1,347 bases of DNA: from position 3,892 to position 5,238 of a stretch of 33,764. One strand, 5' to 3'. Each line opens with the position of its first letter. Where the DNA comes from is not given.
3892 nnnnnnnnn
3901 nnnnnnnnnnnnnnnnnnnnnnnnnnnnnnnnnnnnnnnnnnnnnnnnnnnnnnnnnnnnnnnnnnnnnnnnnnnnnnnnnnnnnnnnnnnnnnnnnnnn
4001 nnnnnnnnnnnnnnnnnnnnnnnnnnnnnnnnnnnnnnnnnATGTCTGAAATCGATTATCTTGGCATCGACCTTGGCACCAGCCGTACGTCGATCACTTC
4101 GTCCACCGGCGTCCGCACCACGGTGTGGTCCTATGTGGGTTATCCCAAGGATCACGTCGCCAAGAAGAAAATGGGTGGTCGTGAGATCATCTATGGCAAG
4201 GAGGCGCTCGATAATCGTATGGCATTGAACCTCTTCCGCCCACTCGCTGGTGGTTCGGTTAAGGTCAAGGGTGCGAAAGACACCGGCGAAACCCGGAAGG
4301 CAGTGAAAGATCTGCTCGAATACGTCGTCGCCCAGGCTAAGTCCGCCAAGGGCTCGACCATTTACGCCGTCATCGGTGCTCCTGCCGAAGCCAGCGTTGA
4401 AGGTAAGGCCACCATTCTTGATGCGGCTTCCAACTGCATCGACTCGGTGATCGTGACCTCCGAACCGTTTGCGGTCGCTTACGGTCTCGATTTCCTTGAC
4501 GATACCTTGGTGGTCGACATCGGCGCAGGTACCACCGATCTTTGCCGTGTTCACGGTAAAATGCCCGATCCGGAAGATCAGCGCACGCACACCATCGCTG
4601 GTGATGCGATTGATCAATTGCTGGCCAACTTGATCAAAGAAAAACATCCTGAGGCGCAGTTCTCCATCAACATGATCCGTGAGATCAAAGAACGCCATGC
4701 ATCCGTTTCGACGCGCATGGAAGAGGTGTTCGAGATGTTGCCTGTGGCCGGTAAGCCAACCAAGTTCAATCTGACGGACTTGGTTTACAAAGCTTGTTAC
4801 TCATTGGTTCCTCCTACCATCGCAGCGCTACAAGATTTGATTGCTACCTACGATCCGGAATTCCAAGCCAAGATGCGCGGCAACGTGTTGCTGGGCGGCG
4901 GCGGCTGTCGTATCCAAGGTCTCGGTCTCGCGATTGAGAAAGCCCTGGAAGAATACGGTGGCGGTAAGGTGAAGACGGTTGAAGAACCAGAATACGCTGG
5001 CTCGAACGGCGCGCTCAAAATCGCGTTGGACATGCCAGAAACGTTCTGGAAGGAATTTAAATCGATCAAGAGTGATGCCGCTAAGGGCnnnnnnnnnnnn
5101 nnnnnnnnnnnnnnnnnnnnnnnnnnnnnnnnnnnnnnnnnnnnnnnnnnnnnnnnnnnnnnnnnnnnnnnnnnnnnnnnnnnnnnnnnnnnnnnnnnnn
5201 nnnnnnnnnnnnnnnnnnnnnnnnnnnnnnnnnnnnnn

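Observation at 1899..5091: Orphan MamK-family actin paired with a PilZ-like/coiled-coil/acidic-tail protein (mamJ-mamK-like logic without a magnetosome island)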

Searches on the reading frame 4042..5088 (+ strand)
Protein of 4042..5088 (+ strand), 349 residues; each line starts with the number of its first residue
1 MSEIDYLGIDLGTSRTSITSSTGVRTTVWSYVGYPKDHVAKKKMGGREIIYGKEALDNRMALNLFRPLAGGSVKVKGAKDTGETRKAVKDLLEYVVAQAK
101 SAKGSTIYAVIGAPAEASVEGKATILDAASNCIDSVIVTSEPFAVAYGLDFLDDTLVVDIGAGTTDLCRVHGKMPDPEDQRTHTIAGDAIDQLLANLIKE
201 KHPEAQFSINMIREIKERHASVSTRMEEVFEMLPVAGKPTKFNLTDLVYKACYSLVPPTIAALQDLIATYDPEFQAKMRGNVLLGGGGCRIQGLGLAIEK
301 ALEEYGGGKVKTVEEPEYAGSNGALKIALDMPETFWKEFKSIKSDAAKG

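Call 3: search_protein_families(library=pfam, proteins=[window:4042-5088:+], max_evalue=0.01)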
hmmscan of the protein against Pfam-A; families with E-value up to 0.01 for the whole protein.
window:4042-5088:+ (349 aa): 5 families
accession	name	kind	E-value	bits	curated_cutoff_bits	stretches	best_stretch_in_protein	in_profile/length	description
PF06723.19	MreB_Mbl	-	8.5e-15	54.8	27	1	7-327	4-318/327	MreB/Mbl protein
PF25229.1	Salactin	-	1.7e-07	31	27.1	1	8-329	5-332/335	Salactin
PF00022.25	Actin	-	2.5e-07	30.1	27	1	25-226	27-217/410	Actin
PF14450.12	FtsA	-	0.00087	20.1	31.8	0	157-321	2-125/127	Cell division protein FtsA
PF22128.2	Alp7A_like_C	-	0.0023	18.1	22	1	154-215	1-63/156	Alp7A C-terminal domain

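Call 4: search_protein_families(library=ncbifam, proteins=[window:4042-5088:+], max_evalue=0.01)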
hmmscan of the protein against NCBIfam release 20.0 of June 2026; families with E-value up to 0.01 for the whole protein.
window:4042-5088:+ (349 aa): 8 families
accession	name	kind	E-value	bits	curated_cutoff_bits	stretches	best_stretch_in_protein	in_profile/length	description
NF040964.1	MamK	subfamily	6.7e-116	387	400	1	6-341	2-332/335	MamK family actin-like protein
NF053558.1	BeeR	equivalog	1.8e-59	201.5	530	1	7-337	3-346/349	BeeR family actin-like protein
NF010539.0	PRK13927.1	subfamily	9.2e-14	51.1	293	1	7-327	9-325/339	rod shape-determining protein MreB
TIGR00904.1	mreB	subfamily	5e-11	42.2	365.75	1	7-322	5-320/334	MreB/Mrl family cell shape determining protein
NF053533.1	salactin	equivalog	5e-10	39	400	1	8-328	5-332/335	actin-like salactin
TIGR02529.1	EutJ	subfamily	3.9e-05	23.2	152.1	1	120-169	76-124/239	ethanolamine utilization protein EutJ family protein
NF011660.0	PRK15080.1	equivalog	8.3e-05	21.9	182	0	130-168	119-156/277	ethanolamine utilization protein EutJ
NF010540.1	PRK13929.1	exception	0.00012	21.3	515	1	80-202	73-197/334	rod-share determining protein MreBH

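Call 6: search_solved_structures(query=window:4042-5088:+, max_evalue=0.001, show_alignments=2)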
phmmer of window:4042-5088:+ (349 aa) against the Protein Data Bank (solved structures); distinct sequences matched with E-value up to 0.001: 4.
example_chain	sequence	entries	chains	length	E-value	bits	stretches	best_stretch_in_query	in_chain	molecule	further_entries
5jyg_A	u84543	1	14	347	4.9e-75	256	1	6-342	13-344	Actin-like ATPase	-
5ljv_A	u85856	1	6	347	6.7e-75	255.6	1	6-342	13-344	Actin-like ATPase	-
5ljw_A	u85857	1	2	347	4.6e-74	252.8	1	6-342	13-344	Actin-like ATPase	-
8r2n_A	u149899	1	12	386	1.3e-36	129.8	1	7-337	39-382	Actin/actin family protein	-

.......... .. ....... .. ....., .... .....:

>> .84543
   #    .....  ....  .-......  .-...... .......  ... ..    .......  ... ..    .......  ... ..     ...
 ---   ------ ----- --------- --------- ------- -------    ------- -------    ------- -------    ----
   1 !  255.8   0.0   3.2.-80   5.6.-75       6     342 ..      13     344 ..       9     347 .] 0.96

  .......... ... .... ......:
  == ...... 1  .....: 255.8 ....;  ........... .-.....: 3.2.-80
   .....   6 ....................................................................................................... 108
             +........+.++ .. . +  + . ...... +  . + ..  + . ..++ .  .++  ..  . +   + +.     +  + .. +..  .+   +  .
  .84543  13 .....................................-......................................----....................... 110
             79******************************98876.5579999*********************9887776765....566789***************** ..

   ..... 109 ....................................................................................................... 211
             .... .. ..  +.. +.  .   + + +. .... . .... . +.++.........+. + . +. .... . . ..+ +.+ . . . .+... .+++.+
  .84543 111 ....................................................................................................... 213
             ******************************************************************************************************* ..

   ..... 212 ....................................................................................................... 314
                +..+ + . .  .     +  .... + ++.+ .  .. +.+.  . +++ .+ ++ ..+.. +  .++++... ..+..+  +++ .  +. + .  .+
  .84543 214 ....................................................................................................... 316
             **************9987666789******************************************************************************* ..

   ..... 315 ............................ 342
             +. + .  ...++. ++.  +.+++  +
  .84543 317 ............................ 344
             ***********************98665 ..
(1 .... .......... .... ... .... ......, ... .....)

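Call 9: find_homologous_proteins(query=window:4042-5088:+, max_evalue=1e-10)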
Query window:4042-5088:+ (349 aa): 5705 proteins with E <= 1e-10 among 8000 candidates; the best 120 are listed.
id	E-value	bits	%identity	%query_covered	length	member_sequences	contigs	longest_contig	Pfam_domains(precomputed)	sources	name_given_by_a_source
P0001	2.5e-215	732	95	100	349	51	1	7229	PF06723.20,PF25229.2,PF00022.26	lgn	-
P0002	3.1e-210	715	92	100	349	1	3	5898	PF06723.20,PF25229.2,PF00022.26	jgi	jgi:rod shape-determining protein MreB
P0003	1.8e-207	706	91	99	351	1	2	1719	PF06723.20,PF25229.2,PF00022.26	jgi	jgi:rod shape-determining protein MreB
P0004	1.9e-202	690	87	100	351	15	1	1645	PF06723.20,PF25229.2,PF00022.26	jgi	jgi:rod shape-determining protein MreB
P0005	4.1e-199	679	86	100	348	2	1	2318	PF06723.20,PF25229.2,PF00022.26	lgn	-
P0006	1.8e-197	673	86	99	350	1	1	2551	PF06723.20,PF00022.26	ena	-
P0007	4.2e-197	672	86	99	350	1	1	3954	PF06723.20,PF00022.26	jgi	jgi:rod shape-determining protein MreB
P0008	4.3e-197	672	86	99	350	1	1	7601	PF06723.20,PF00022.26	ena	-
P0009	4.8e-197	672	85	99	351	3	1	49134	PF06723.20,PF00022.26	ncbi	-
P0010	4.4e-194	662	85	98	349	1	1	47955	PF06723.20,PF25229.2,PF00022.26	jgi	jgi:rod shape-determining protein MreB and related proteins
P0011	3.9e-193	659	84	98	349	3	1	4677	PF06723.20,PF00022.26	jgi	jgi:rod shape-determining protein MreB and related proteins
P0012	7.5e-192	655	85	98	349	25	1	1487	PF06723.20,PF25229.2,PF00022.26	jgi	jgi:rod shape-determining protein MreB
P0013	1.5e-191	654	83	98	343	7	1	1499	PF06723.20,PF25229.2,PF00022.26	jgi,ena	jgi:rod shape-determining protein MreB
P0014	2.2e-191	653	82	100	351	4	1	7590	PF06723.20,PF25229.2,PF00022.26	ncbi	-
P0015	2.4e-190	650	83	99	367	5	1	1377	PF06723.20,PF25229.2,PF14450.13,PF00022.26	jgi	jgi:rod shape-determining protein MreB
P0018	9.0e-190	648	83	98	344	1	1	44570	PF06723.20,PF25229.2,PF00022.26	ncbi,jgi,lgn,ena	jgi:rod shape-determining protein MreB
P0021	1.4e-188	644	83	97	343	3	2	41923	PF06723.20,PF25229.2,PF00022.26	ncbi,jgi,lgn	jgi:rod shape-determining protein MreB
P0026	1.8e-183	627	80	99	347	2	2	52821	PF06723.20,PF25229.2,PF00022.26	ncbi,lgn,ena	-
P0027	2.5e-183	627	79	99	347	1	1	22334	PF06723.20,PF25229.2,PF00022.26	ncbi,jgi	jgi:rod shape-determining protein MreB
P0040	2.5e-175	601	77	97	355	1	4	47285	PF06723.20,PF25229.2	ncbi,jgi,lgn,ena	-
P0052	5.6e-172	590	76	97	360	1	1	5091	PF06723.20,PF25229.2,PF00022.26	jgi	-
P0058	1.2e-171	588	75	100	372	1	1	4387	PF06723.20,PF00022.26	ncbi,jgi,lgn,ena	-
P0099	1.4e-167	575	74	98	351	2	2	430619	PF06723.20,PF25229.2,PF00022.26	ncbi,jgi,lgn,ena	-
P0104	3.0e-167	574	71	100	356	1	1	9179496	PF06723.20,PF25229.2,PF00022.26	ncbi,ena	-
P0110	1.0e-166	572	73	100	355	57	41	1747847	PF06723.20,PF25229.2,PF00022.26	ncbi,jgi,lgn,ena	jgi:rod shape-determining protein MreB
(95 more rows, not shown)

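Call 23: find_related_loci(query=window:4042-5088:+, collection=genome_contigs, flank=7000)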
Query window:4042-5088:+ (349 aa) in genome_contigs; peptide patterns used: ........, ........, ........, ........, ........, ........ (x = any residue, [..] = any of these).
230 stretches matched a pattern; 46 encode a relative of the query (tblastn E <= 1e-3); 46 distinct loci.
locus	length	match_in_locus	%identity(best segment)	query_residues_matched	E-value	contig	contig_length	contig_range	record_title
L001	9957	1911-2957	99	1-349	0e+0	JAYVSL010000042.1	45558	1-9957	MAG: Planctomycetota bacterium isolate GL74_DN_concoct_244 GL74_DN_concoct_244_41, whole genome shotgun sequence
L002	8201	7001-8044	97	1-348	0e+0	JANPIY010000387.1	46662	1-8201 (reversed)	MAG: Planctomycetota bacterium isolate VAR_61_metabat_487_sub VAR_61_k141_2207525, whole genome shotgun sequence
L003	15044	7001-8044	95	1-348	0e+0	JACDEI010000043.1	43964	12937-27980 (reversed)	MAG: Planctomycetota bacterium isolate MGR_bin356 SD2902_NODE_118_length_43964_cov_5.425691, whole genome shotgun sequen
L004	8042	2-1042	93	3-349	0e+0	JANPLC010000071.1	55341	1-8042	MAG: Planctomycetota bacterium isolate VAR_61_metabat_110 VAR_61_k141_3092149, whole genome shotgun sequence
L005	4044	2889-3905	93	1-339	0e+0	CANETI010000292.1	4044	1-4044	MAG: Planctomycetota bacterium isolate CH-Jul18-104 genome assembly, contig: CH-Jul18-C51814, whole genome shotgun seque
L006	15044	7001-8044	88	1-348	0e+0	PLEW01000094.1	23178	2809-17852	MAG: Planctomycetota bacterium isolate bog_1363 73.20110800_S3S.47_contig_19912, whole genome shotgun sequence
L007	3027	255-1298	88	1-348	0e+0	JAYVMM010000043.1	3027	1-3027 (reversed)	MAG: Planctomycetota bacterium isolate GL61_DN_concoct_175 GL61_DN_concoct_175_42, whole genome shotgun sequence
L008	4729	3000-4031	86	1-344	0e+0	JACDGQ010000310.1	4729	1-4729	MAG: Planctomycetota bacterium isolate MGR_bin416 SD2908_NODE_9085_length_4729_cov_1.220991, whole genome shotgun sequen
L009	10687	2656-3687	85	1-344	0e+0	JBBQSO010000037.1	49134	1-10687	MAG: Planctomycetota bacterium isolate Co_metawrap_1754 Cmw_1754_k141_5822714_length_49134_cov_10.9992, whole genome sho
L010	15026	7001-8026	84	2-343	0e+0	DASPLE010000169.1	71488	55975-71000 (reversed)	MAG TPA_asm: Planctomycetota bacterium isolate SMAG_U12054 k141_897857, whole genome shotgun sequence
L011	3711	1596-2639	83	2-349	0e+0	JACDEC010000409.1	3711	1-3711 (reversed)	MAG: Planctomycetota bacterium isolate MGR_bin350 SD2902_NODE_8157_length_3711_cov_1.437779, whole genome shotgun sequen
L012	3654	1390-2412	86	1-341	0e+0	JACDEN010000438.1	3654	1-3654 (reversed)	MAG: Planctomycetota bacterium isolate MGR_bin361 SD2903_NODE_8810_length_3654_cov_0.719025, whole genome shotgun sequen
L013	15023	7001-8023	87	1-341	0e+0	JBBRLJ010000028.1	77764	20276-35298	MAG: Planctomycetota bacterium isolate La1_maxbin2.009 LA1C_X2.009_k141_238625L_77764_cov_24.3331, whole genome shotgun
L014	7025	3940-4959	79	1-340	0e+0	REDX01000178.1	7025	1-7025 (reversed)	MAG: Planctomycetota bacterium isolate GEM2.Bin49 NODE_16877_length_7025_cov_5.74821, whole genome shotgun sequence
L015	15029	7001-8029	79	1-343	0e+0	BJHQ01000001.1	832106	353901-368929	Planctomycetota bacterium LBMAG_Planctomycetes_hypo.bin5 DNA, sequence01, whole genome shotgun sequence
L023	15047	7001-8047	72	1-349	3e-175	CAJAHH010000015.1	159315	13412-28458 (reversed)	MAG: uncultured Verrucomicrobia bacterium isolate Loc081215-4m_bin-0913 genome assembly, contig: bin-0913:015/160, whole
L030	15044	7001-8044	71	1-348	4e-169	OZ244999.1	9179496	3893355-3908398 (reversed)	MAG: Planctomycetota bacterium isolate 5a0c312b-e6f1-480a-aa4e-ac94299b485f genome assembly, chromosome: 1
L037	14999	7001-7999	69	2-339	1e-153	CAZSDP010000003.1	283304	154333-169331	MAG TPA_asm: uncultured Planctomycetia bacterium isolate binchicken_co275_154 genome assembly, contig: NODE_6_length_283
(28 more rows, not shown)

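Call 33: list_cluster_members(proteins=[P0110, P0018, P0099, P0040, P0058, P0021, P0026, P0027, P0009, P0014])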
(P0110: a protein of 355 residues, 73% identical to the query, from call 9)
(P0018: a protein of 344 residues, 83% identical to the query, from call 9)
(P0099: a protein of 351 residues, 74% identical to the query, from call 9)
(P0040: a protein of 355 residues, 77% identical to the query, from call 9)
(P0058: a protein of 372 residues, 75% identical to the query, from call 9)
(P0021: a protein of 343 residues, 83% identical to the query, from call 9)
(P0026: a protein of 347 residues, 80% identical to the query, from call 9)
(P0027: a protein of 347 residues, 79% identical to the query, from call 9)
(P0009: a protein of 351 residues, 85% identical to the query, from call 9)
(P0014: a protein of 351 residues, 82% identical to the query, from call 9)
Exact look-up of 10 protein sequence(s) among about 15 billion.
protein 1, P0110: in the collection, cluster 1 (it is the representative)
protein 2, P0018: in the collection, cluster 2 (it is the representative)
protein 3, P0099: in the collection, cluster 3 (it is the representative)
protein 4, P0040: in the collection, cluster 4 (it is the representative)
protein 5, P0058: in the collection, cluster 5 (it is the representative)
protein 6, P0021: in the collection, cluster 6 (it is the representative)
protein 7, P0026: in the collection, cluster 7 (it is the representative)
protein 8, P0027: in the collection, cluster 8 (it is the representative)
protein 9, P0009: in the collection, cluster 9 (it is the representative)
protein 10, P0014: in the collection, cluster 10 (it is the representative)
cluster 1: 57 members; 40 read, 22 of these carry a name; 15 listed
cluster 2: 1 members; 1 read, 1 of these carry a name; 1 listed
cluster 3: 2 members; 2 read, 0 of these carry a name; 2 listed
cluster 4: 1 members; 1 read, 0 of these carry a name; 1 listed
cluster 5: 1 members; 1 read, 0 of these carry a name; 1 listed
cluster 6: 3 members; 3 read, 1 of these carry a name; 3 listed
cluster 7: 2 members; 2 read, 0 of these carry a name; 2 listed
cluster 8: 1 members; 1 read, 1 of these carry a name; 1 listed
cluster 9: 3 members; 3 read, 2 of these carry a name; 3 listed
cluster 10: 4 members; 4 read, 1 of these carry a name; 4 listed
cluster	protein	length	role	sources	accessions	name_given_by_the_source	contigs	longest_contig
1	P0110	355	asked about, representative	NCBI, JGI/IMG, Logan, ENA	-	rod shape-determining protein MreB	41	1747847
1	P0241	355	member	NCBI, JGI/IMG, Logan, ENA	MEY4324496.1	MAG: putative rod shape-determining protein MreB [Verrucomicrobiota bacterium] | rod shape-determining protein MreB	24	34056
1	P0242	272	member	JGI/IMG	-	rod shape-determining protein MreB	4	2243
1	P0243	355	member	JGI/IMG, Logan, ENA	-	rod shape-determining protein MreB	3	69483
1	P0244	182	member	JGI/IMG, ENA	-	rod shape-determining protein MreB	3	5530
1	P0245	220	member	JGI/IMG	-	rod shape-determining protein MreB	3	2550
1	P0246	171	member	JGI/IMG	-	rod shape-determining protein MreB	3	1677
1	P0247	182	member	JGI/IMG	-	rod shape-determining protein MreB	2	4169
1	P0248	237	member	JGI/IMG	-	rod shape-determining protein MreB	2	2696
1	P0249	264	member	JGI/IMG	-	rod shape-determining protein MreB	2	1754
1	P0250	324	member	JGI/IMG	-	rod shape-determining protein MreB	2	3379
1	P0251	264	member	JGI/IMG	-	rod shape-determining protein MreB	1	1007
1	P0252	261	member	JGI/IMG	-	rod shape-determining protein MreB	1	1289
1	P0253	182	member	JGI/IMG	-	rod shape-determining protein MreB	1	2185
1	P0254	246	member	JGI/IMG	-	rod shape-determining protein MreB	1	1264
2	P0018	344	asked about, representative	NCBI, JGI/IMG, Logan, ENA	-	rod shape-determining protein MreB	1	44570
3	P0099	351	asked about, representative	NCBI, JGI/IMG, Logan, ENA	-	-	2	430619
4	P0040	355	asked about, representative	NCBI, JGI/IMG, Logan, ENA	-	-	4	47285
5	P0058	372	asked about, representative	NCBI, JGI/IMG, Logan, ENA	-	-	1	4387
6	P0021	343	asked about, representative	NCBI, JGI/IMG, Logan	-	rod shape-determining protein MreB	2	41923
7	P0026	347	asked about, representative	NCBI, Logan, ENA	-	-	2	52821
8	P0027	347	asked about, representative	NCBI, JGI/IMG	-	rod shape-determining protein MreB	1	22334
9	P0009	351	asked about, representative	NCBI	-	-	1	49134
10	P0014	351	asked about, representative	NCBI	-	-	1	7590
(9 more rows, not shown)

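Call 46: search_solved_structures(query=window:4042-5088:+, max_evalue=10, show_alignments=0)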
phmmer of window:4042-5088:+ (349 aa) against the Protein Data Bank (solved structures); distinct sequences matched with E-value up to 10: 21.
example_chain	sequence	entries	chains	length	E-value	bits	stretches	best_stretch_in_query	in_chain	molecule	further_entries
5jyg_A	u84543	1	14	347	4.9e-75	256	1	6-342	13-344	Actin-like ATPase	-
5ljv_A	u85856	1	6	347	6.7e-75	255.6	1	6-342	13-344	Actin-like ATPase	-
5ljw_A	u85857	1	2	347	4.6e-74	252.8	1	6-342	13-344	Actin-like ATPase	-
8r2n_A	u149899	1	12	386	1.3e-36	129.8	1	7-337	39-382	Actin/actin family protein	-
3h1q_A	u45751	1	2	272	0.061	15.8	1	128-206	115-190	Ethanolamine utilization protein EutJ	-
2la8_A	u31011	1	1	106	0.16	14.4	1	253-326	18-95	Inactivation-no-after-potential D protein,kon-tiki peptide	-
8trm_A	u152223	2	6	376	0.19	14.1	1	265-319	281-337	Actin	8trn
2qkv_A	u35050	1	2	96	0.24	13.9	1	241-317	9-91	Inactivation-no-after-potential D protein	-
9y6s_6p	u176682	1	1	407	0.38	13.2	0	155-220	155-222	Actin-like protein, putative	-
4cbw_A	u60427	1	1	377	0.44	13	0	269-318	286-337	ACTIN, ALPHA SKELETAL MUSCLE, ACTIN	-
9wc4_A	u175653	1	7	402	0.45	12.9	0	12-74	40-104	HC1 actin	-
1dk7_A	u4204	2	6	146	0.51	12.7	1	224-309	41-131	GROEL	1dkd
5nbn_E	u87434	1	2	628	0.66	12.4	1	49-197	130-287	Actin-like protein ARP8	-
8a5d_V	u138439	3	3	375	0.71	12.3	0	14-73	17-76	Actin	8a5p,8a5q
4am6_A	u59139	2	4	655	0.73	12.2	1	49-197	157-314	ACTIN-LIKE PROTEIN ARP8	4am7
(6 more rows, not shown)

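Call 49: find_encoding_contigs(protein=window:4042-5088:+, flank=10000, max_places=4)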
Protein window:4042-5088:+ (349 aa): no gene with exactly this product is on record in the collection.

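Call 50: find_encoding_contigs(protein=P0104, flank=10000, max_places=2)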
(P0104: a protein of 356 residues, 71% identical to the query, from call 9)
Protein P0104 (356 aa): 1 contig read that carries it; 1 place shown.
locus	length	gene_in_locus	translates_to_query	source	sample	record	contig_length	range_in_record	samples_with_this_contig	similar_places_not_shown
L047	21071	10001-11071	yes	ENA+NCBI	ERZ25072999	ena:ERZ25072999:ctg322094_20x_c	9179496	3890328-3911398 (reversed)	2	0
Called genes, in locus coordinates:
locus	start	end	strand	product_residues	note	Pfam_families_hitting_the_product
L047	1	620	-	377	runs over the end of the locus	PF12038:QTMAN_N, PF00534:Glycos_transf_1, PF13692:Glyco_trans_1_4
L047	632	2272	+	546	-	PF20030:bpMoxR (faint), PF07724:AAA_2, PF07728:AAA_5 (weak), PF00004:AAA, PF10431:ClpB_D2-small (faint)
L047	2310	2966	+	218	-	PF02527:GidB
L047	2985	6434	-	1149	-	PF00498:FHA, PF16697:Yop-YscD_cpl, PF00069:Pkinase, PF07714:PK_Tyr_Ser-Thr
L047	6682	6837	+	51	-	-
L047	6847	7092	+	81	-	-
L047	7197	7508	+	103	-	PF07719:TPR_2 (faint), PF13428:TPR_14 (faint), PF13431:TPR_17 (faint), PF24575:TPR_Slam (weak), PF14559:TPR_19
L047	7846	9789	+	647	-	-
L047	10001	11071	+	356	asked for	PF00022:Actin (faint), PF06723:MreB_Mbl, PF25229:Salactin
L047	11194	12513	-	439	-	PF01408:GFO_IDH_MocA, PF19051:GFO_IDH_MocA_C2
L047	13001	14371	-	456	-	PF01408:GFO_IDH_MocA, PF19051:GFO_IDH_MocA_C2, PF02894:GFO_IDH_MocA_C, PF22725:GFO_IDH_MocA_C3, PF19051:GFO_IDH_MocA_C2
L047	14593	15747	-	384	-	PF01263:Aldose_epim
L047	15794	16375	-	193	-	PF01965:DJ-1_PfpI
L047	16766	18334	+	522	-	PF04273:BLH_phosphatase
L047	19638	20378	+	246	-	PF13646:HEAT_2 (weak)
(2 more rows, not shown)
